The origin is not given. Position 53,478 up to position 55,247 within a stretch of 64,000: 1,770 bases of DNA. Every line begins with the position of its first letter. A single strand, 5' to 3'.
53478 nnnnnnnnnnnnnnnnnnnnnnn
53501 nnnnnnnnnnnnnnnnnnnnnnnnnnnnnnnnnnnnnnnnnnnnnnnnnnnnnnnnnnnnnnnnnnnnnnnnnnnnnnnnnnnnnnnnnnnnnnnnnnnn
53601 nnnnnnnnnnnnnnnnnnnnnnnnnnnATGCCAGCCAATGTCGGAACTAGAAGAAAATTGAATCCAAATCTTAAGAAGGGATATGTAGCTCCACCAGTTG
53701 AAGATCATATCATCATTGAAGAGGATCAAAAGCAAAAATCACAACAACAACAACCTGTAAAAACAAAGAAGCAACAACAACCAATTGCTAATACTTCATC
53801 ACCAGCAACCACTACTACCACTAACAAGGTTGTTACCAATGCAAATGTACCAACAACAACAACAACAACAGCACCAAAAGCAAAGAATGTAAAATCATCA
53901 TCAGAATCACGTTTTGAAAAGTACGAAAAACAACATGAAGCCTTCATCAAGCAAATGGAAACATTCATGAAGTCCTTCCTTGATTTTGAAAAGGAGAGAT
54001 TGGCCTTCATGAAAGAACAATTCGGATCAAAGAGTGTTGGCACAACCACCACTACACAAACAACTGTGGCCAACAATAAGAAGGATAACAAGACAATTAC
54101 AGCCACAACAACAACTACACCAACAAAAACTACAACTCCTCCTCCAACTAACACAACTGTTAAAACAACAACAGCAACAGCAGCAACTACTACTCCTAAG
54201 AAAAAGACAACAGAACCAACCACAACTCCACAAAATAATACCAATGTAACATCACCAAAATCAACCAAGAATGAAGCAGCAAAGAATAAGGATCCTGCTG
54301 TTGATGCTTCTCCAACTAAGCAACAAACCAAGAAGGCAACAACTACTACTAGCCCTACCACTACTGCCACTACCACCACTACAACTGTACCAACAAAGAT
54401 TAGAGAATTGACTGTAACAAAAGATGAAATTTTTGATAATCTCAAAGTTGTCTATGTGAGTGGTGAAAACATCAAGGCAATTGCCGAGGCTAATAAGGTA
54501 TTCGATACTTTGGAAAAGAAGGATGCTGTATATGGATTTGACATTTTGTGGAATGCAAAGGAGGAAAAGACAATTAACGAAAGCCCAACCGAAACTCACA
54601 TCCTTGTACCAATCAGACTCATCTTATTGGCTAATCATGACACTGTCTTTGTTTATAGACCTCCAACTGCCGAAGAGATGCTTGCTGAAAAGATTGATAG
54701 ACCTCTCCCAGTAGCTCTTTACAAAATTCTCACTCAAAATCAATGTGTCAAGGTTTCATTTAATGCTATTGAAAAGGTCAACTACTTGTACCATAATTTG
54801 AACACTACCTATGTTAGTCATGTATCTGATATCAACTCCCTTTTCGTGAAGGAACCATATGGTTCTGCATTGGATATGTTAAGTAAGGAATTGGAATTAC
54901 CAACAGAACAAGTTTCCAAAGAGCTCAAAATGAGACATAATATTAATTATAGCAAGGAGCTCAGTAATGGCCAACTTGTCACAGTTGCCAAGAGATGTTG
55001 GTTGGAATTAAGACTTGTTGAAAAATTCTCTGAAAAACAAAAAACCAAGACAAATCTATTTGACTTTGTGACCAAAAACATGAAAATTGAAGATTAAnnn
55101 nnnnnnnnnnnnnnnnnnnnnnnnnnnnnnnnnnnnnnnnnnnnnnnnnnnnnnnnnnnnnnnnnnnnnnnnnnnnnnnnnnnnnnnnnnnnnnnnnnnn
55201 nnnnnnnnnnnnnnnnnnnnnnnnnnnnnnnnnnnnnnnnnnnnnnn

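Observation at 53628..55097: Mucin-like poly-Thr protein ending in a catalytically stripped 3'-5' exonuclease fold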

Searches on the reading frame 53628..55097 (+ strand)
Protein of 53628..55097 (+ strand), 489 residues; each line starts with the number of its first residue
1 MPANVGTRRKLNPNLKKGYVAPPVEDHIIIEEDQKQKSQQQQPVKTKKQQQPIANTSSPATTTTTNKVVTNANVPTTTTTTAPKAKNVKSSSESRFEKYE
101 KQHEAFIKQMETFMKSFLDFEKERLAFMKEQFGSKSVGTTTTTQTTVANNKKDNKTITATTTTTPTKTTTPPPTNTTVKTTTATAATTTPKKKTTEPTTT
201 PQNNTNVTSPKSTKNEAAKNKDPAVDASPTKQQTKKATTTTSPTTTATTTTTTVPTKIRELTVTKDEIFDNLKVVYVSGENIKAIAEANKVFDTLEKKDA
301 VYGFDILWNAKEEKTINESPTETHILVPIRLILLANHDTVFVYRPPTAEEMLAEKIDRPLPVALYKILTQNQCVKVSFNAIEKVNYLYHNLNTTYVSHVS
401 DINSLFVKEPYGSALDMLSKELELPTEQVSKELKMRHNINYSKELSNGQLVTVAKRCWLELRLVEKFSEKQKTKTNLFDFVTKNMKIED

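Call 3: search_protein_families(library=pfam, proteins=[window:53628-55097:+], max_evalue=1)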
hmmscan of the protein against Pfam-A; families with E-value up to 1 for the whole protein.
window:53628-55097:+ (489 aa): 0 families

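Call 5: find_homologous_proteins(query=window:53628-55097:+, max_evalue=0.001)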
Query window:53628-55097:+ (489 aa): 1 proteins with E <= 0.001 among 8000 candidates.
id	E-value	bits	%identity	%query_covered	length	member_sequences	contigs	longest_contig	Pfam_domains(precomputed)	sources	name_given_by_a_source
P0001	0.0e+0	1030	100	100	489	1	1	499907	-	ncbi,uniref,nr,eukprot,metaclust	ncbi:predicted protein [Naegleria gruberi]|uniref:Predicted protein n=1 Tax=Naegleria gruberi TaxID=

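Call 44: find_encoding_contigs(protein=P0001, flank=6000, max_places=2)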
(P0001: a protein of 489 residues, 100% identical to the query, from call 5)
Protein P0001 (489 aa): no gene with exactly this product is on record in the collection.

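Call 47: list_cluster_members(proteins=[P0001])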
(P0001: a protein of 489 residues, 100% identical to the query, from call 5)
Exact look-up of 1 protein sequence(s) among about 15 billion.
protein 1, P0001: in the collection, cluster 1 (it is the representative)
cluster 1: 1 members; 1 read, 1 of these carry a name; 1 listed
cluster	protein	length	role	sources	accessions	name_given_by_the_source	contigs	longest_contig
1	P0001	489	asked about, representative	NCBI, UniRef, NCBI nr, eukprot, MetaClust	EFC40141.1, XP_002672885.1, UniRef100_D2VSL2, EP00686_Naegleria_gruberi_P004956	predicted protein [Naegleria gruberi] | Predicted protein n=1 Tax=Naegleria gruberi TaxID=5762 RepID=D2VSL2_NAEGR | uncharacterized protein NAEGRDRAFT_59109 [Naegleria gruberi]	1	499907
